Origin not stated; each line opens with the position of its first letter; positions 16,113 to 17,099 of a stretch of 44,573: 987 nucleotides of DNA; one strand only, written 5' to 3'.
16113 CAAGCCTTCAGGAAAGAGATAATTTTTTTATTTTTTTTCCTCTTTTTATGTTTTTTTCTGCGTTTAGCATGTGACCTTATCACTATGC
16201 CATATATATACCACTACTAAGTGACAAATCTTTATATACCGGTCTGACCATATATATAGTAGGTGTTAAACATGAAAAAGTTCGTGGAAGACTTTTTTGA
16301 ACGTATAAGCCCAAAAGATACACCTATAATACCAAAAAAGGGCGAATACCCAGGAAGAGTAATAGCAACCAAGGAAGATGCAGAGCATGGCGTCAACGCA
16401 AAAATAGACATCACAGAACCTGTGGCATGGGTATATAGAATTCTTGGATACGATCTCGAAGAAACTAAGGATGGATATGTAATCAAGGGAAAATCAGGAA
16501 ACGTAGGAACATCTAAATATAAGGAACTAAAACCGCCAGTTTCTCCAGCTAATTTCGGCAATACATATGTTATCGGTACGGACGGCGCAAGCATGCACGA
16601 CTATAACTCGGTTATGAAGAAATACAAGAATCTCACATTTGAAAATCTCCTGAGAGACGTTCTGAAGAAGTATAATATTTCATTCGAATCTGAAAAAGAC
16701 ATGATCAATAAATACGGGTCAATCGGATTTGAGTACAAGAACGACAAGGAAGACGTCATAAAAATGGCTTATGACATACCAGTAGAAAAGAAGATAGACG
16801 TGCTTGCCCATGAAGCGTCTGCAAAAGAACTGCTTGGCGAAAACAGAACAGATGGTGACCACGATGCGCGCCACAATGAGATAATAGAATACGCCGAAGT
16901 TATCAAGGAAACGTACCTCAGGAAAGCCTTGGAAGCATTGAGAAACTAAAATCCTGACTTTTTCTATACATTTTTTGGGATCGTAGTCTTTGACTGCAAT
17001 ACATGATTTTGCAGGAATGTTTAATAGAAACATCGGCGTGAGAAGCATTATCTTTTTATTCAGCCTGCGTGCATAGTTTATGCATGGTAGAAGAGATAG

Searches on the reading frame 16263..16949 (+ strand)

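Call 9: search_protein_families(library=pfam, max_evalue=0.01, proteins=[window:16263-16949:+])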
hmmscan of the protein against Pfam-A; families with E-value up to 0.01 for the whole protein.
window:16263-16949:+ (228 aa): 0 families

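Call 58: search_protein_families(library=pfam, max_evalue=1, proteins=[window:16263-16949:+])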
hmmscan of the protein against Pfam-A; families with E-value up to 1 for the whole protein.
window:16263-16949:+ (228 aa): 3 families
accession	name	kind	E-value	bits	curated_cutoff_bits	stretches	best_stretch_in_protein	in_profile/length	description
PF10557.15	Cullin_Nedd8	-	0.07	13.7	36.9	1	117-150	13-46/63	Cullin protein neddylation domain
PF03705.20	CheR_N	-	0.11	12.7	27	0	55-73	8-26/53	CheR methyltransferase, all-alpha domain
PF17619.7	SCVP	-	0.13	13.4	26.2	1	112-144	9-44/96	Secreted clade V proteins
